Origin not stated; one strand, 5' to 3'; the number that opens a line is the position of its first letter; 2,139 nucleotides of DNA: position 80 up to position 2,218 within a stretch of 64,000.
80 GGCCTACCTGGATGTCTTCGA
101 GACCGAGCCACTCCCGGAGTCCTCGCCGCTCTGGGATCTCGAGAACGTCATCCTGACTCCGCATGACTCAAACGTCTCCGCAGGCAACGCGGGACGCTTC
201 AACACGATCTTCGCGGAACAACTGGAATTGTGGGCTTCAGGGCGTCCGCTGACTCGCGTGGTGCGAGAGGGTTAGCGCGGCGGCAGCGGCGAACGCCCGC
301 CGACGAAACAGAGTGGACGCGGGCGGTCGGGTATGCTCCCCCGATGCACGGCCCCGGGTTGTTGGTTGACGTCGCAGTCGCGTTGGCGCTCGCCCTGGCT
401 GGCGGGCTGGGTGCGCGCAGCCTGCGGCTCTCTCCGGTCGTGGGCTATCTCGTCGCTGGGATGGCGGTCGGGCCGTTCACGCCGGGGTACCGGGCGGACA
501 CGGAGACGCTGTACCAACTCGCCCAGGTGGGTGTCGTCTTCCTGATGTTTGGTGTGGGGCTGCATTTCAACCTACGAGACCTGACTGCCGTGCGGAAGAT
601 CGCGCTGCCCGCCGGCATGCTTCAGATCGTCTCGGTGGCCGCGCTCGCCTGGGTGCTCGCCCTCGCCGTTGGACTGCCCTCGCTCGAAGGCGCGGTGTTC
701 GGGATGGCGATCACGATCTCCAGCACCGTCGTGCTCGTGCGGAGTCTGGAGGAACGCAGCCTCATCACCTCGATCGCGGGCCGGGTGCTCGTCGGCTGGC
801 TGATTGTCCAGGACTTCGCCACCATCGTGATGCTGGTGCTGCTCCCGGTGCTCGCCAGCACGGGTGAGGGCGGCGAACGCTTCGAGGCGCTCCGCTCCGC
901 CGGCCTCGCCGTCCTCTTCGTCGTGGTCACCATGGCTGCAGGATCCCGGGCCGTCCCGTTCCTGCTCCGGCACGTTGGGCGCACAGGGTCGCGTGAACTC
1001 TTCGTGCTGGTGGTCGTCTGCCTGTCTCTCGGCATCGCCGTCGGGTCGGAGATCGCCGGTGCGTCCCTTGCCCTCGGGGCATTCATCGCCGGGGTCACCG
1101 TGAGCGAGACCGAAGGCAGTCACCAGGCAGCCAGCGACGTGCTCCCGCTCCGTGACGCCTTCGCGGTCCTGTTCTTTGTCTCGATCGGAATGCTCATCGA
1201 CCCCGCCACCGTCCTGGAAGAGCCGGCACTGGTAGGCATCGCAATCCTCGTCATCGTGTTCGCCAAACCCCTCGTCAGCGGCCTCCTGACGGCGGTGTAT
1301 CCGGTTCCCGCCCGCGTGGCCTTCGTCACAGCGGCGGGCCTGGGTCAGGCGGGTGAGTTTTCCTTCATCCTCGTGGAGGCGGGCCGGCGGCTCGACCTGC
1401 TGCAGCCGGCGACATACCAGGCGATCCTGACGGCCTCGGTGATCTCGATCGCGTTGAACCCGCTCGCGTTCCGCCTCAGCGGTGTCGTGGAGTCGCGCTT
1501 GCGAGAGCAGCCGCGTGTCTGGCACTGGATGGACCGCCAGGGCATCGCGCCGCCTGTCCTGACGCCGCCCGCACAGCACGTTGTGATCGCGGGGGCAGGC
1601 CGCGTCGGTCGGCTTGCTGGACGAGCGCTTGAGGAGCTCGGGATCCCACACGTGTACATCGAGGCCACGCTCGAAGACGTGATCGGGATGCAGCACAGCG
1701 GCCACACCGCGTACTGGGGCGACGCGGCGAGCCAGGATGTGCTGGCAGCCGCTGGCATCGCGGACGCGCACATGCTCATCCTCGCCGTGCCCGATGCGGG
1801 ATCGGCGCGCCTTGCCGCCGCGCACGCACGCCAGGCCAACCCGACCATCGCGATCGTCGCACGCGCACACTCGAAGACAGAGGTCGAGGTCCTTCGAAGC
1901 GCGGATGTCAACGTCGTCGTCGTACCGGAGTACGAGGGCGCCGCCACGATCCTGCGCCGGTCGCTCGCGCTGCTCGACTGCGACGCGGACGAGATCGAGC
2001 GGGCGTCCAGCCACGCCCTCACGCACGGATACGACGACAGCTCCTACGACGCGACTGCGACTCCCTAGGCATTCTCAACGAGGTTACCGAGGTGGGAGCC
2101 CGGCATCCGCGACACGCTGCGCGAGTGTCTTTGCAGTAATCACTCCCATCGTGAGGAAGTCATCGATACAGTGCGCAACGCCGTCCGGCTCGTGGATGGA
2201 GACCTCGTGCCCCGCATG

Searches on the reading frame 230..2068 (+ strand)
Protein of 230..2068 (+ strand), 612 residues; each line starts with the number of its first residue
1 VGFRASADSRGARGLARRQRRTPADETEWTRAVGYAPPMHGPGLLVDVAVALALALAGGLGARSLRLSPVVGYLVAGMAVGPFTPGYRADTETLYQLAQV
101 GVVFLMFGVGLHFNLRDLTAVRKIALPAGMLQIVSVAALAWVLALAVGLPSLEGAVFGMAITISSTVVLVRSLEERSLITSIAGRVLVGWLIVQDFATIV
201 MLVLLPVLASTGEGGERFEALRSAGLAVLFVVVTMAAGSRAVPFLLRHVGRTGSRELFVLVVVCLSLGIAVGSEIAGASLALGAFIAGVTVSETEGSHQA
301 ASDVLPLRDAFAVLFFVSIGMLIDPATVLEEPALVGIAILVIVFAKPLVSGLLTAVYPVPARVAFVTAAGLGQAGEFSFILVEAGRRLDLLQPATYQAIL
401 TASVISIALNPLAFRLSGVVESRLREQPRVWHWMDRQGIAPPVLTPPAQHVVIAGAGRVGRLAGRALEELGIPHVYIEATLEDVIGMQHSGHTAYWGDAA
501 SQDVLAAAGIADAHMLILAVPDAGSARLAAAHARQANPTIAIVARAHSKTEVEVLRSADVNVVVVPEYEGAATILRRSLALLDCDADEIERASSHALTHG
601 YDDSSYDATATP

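Call 24: search_protein_families(library=pfam, alignment_id=A1, max_evalue=0.00001)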
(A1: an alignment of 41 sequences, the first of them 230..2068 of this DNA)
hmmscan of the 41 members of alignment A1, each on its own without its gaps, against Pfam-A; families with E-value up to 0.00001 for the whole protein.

A. member 1, window:230-2068:+ (612 aa): 2 families
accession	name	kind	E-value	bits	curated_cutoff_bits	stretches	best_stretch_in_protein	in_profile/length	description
PF00999.27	Na_H_Exchanger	-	3.8e-56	191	26.2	1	53-413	3-368/375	Sodium/hydrogen exchanger, transmembrane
PF02254.24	TrkA_N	-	2.1e-21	76.8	23.8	1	451-566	1-116/116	TrkA-N domain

B. families by the number of members that match (of 41 scanned): 76 families (the first 25 are shown)
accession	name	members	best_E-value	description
PF01144.29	CoA_trans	3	1.3e-09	Coenzyme A transferase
PF00160.26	Pro_isomerase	2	3.6e-44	Cyclophilin type peptidyl-prolyl cis-trans isomerase/CLD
PF00561.26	Abhydrolase_1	2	2e-30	alpha/beta hydrolase fold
PF03060.21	NMO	2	1.2e-08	Nitronate monooxygenase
PF09334.17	tRNA-synt_1g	1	3.7e-147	tRNA synthetases class I (M)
PF02786.22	CPSase_L_D2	1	9.8e-106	Carbamoyl-phosphate synthase L chain, ATP binding domain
PF02515.22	CoA_transf_3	1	6.7e-95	CoA-transferase family III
PF01078.27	Mg_chelatase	1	1.2e-92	Magnesium chelatase, subunit ChlI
PF01039.27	Carboxyl_trans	1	9.2e-89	Carboxyl transferase domain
PF25596.1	CPSase_L_D1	1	1.6e-88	Carbamoyl phosphate synthase preATP-grasp domain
PF10609.15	ParA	1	1.7e-84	NUBPL iron-transfer P-loop NTPase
PF03462.23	PCRF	1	1.4e-75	PCRF domain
PF01180.27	DHO_dh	1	1.6e-75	Dihydroorotate dehydrogenase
PF00348.22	polyprenyl_synt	1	2.2e-62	Polyprenyl synthetase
PF00999.27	Na_H_Exchanger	1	3.8e-56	Sodium/hydrogen exchanger, transmembrane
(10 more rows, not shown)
